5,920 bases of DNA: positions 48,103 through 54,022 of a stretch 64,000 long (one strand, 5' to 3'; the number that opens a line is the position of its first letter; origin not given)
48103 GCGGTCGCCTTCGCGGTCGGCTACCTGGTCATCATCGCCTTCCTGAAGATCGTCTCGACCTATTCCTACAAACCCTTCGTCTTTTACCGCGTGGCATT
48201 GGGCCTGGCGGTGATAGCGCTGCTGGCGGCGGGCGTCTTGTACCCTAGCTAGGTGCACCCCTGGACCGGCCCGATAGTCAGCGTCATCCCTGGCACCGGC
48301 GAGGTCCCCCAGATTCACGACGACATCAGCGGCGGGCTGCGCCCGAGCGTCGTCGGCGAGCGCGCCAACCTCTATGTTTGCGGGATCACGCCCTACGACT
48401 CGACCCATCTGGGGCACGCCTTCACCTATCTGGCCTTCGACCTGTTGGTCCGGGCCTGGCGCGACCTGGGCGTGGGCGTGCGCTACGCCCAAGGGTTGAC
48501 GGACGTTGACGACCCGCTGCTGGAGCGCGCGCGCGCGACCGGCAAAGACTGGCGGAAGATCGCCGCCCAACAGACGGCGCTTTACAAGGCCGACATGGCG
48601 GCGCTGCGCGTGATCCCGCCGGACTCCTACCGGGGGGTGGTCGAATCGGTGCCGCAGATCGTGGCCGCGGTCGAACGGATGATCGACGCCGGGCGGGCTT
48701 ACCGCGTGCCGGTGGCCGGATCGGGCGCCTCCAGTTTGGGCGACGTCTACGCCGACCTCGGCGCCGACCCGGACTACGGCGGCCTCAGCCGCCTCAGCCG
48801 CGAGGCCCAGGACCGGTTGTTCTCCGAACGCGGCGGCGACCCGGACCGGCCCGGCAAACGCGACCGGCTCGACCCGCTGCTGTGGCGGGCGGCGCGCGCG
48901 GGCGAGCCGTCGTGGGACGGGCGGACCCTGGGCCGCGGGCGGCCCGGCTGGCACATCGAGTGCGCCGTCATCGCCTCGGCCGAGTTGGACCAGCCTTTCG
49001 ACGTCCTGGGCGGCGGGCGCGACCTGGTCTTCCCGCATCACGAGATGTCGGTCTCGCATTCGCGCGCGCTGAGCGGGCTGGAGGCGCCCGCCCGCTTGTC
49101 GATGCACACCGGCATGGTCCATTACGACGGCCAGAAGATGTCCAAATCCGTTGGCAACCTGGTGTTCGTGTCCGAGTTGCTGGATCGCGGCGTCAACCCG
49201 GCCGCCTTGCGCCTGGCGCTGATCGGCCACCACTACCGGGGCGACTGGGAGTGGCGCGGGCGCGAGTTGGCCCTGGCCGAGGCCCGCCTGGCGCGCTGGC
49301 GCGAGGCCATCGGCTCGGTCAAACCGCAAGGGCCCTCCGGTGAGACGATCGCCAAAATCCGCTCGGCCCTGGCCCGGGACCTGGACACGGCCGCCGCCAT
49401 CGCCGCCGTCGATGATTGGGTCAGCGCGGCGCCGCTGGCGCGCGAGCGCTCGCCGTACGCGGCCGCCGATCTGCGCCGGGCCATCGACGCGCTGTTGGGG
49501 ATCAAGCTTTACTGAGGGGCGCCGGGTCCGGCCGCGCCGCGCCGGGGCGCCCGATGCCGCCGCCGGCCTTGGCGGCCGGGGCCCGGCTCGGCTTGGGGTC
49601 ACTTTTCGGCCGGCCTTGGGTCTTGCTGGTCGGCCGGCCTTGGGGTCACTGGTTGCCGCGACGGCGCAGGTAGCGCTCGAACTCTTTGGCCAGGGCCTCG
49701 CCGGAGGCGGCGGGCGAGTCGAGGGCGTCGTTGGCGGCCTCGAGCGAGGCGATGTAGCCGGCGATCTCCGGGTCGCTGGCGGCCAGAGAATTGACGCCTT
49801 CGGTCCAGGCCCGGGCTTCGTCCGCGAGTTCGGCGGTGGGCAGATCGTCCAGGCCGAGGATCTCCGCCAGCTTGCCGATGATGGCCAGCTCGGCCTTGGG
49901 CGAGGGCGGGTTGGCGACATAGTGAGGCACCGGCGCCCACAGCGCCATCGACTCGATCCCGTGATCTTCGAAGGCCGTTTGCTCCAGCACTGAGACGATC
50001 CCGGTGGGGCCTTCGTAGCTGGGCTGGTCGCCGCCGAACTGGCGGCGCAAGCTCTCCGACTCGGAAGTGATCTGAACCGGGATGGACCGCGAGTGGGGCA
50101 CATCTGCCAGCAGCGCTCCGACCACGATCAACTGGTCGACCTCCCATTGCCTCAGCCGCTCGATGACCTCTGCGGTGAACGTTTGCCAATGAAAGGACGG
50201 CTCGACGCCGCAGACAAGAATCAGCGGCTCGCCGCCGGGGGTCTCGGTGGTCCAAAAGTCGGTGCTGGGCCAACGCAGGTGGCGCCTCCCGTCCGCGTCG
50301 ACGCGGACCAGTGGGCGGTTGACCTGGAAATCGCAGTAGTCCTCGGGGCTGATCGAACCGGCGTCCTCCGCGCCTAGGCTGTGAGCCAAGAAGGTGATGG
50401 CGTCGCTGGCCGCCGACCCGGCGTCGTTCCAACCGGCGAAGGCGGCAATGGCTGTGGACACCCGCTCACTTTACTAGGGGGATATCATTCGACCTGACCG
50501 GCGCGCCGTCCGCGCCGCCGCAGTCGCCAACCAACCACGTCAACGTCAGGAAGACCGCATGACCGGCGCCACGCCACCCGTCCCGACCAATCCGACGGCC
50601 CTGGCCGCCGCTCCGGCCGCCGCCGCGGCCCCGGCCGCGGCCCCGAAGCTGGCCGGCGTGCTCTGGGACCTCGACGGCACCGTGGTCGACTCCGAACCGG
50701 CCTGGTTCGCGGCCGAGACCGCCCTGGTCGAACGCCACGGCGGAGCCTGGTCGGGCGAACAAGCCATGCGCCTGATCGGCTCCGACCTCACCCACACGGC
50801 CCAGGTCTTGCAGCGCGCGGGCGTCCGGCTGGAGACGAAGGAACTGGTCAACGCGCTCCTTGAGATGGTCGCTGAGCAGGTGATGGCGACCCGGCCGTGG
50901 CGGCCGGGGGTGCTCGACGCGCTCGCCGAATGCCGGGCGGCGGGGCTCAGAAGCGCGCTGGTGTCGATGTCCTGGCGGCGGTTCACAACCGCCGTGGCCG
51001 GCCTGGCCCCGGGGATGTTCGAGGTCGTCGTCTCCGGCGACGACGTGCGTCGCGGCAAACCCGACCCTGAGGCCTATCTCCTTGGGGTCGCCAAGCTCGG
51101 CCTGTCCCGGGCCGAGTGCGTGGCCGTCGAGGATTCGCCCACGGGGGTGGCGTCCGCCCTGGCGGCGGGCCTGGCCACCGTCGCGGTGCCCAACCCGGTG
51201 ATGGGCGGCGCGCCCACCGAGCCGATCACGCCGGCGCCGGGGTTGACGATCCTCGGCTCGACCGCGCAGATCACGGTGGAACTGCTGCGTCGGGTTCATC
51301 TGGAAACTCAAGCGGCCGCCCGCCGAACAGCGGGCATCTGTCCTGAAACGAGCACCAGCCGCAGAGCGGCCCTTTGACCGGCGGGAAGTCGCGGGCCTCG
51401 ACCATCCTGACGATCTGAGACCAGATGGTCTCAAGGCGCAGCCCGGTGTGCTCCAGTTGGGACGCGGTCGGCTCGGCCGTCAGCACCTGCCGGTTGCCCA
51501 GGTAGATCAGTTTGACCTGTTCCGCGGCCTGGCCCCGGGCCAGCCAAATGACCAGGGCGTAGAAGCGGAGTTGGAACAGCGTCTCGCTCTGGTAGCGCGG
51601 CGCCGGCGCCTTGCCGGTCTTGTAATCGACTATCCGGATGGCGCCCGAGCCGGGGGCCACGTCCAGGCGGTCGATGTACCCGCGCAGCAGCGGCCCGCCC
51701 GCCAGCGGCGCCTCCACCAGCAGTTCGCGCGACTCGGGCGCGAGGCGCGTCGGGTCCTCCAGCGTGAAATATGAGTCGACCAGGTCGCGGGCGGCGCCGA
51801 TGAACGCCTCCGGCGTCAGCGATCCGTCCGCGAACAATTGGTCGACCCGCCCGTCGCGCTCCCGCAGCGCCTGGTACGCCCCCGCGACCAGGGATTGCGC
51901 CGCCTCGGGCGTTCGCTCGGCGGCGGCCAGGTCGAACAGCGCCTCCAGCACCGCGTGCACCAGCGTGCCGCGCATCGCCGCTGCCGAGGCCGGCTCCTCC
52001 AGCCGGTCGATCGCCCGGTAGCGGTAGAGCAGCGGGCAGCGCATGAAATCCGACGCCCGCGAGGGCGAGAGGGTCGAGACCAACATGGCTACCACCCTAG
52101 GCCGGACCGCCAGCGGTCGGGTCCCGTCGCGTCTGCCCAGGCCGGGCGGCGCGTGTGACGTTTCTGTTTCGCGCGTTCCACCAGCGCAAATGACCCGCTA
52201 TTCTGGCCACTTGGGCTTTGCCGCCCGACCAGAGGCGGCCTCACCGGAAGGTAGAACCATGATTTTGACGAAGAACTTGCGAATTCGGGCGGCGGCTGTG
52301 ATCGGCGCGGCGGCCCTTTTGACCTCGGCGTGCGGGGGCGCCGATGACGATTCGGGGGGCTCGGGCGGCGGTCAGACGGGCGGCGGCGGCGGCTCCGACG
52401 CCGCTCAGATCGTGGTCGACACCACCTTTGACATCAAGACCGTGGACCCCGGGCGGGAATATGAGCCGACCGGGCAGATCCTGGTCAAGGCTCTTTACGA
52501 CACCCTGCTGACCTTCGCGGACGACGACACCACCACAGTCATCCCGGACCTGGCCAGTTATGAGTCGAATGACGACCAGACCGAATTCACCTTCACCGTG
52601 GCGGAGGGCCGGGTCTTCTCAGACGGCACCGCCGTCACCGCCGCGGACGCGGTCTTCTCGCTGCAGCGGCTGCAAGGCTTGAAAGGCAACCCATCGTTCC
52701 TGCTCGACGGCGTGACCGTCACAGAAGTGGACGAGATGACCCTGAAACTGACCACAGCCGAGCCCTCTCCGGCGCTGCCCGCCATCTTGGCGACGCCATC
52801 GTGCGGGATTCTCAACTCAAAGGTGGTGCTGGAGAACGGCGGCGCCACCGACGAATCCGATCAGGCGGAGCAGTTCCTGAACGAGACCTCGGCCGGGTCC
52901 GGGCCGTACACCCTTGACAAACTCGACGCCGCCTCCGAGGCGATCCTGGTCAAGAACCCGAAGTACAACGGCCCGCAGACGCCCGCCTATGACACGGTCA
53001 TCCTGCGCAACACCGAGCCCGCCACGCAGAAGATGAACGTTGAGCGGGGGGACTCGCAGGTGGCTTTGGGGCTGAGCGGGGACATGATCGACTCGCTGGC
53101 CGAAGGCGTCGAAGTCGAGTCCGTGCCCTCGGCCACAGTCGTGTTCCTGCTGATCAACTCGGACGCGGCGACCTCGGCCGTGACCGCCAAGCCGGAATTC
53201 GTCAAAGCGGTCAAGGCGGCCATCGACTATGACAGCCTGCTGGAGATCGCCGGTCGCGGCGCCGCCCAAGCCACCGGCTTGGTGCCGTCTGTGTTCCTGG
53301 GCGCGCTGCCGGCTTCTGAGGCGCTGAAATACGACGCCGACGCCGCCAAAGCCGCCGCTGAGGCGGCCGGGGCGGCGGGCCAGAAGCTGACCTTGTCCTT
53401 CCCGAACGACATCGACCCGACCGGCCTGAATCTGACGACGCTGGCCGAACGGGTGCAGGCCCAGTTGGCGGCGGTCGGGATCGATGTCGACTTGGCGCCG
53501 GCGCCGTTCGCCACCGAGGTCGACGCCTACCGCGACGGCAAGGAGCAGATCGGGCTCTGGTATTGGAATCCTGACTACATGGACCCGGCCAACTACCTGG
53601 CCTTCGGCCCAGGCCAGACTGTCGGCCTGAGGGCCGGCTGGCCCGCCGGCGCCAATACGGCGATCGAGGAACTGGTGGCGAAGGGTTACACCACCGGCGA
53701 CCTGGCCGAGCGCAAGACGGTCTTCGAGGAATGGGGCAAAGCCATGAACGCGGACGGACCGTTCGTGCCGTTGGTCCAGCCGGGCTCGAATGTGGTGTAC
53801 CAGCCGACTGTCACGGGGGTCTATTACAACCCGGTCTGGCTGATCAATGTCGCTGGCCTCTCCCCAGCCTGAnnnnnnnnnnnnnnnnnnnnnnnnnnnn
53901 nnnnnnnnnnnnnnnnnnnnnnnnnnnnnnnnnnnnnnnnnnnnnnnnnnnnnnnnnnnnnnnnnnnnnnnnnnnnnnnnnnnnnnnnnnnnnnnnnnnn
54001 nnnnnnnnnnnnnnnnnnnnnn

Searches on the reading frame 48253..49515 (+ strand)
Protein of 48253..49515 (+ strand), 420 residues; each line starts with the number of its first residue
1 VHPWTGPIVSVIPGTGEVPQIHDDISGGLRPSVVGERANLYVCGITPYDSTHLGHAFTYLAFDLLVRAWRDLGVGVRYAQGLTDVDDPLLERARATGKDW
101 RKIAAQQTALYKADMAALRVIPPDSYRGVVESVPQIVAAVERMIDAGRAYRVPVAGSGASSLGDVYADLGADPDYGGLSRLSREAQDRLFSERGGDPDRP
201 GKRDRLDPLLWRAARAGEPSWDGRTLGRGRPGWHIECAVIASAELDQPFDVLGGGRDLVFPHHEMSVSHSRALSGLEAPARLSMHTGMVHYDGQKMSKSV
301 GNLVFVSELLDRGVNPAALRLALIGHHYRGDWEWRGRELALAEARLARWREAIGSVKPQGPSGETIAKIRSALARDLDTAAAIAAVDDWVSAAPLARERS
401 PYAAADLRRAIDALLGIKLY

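Call 14: search_protein_families(library=pfam, proteins=[window:48253-49515:+], max_evalue=1e-8)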
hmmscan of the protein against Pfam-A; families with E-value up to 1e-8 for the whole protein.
window:48253-49515:+ (420 aa): 2 families
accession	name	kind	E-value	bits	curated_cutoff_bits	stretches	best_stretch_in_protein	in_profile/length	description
PF01406.26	tRNA-synt_1e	-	3.8e-79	266.6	27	1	35-341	7-298/301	tRNA synthetases class I (C) catalytic domain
PF09334.17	tRNA-synt_1g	-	4e-10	39.4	20.1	0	261-325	294-356/391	tRNA synthetases class I (M)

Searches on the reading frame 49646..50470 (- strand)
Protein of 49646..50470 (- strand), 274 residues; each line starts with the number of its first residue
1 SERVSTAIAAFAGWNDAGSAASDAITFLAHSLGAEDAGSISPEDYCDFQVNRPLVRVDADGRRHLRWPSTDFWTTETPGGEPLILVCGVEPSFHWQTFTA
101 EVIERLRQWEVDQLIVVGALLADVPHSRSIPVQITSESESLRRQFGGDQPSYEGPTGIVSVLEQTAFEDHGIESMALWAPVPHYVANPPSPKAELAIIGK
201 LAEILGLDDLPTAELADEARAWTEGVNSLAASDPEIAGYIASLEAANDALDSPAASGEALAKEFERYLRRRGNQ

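Call 14: search_protein_families(library=pfam, proteins=[window:49646-50470:-], max_evalue=1e-8)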
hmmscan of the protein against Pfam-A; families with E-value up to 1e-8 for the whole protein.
window:49646-50470:- (274 aa): 1 family
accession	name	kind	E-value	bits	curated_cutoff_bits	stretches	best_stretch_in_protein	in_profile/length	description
PF09754.15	PAC2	-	3.3e-52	177.9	25.8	1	10-229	1-214/215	PAC2 family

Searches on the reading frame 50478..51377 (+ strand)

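Call 14: search_protein_families(library=pfam, proteins=[window:50478-51377:+], max_evalue=1e-8)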
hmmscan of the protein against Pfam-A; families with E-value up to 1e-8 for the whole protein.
window:50478-51377:+ (299 aa): 3 families
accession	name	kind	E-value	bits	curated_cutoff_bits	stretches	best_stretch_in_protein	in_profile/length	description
PF13419.12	HAD_2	-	1.7e-24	87.4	23.8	1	61-237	1-178/178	Haloacid dehalogenase-like hydrolase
PF00702.32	Hydrolase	-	5.8e-23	82.7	26.4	1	60-231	3-191/191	haloacid dehalogenase-like hydrolase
PF12710.13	HAD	-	9.8e-12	46.1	27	1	61-190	1-134/189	haloacid dehalogenase-like hydrolase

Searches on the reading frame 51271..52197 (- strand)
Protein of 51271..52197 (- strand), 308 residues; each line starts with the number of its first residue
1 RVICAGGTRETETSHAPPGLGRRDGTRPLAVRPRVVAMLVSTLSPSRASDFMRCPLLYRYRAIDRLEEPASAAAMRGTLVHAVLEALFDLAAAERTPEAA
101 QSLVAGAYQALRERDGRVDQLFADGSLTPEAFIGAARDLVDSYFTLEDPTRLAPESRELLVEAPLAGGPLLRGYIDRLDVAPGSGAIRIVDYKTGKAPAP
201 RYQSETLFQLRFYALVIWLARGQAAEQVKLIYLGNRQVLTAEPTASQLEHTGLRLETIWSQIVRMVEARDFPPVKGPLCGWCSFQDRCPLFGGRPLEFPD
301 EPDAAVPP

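Call 27: search_protein_families(library=pfam, proteins=[window:51271-52197:-], max_evalue=0.000001)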
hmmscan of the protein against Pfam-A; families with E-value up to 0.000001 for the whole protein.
window:51271-52197:- (308 aa): 1 family
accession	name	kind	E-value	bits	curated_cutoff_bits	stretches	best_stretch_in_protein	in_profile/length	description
PF12705.13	PDDEXK_1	-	9.8e-38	130.9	22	1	42-289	1-247/247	PD-(D/E)XK nuclease superfamily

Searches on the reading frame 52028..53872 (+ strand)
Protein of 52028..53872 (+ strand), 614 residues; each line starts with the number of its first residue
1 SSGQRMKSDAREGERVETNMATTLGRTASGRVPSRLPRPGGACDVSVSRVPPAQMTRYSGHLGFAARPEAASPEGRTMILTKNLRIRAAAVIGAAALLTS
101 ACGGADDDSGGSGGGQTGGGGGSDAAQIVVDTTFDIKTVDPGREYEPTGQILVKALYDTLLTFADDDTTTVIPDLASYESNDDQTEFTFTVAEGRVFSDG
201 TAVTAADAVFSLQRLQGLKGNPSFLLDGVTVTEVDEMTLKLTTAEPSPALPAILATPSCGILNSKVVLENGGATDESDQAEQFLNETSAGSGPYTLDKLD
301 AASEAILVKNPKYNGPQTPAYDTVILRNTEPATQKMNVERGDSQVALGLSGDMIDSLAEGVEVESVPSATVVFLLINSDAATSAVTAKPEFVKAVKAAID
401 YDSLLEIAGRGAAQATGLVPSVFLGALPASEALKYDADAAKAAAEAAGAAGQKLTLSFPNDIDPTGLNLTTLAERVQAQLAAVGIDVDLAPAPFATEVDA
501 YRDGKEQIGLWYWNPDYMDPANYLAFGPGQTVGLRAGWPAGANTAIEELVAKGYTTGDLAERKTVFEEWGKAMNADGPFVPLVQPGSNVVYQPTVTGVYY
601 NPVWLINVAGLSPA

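Call 27: search_protein_families(library=pfam, proteins=[window:52028-53872:+], max_evalue=0.000001)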
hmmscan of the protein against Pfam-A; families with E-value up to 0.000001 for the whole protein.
window:52028-53872:+ (614 aa): 1 family
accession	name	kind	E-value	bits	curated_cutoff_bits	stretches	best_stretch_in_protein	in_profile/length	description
PF00496.27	SBP_bac_5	-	5.1e-59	200.7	32.4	1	171-525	2-358/368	Bacterial extracellular solute-binding proteins, family 5 Middle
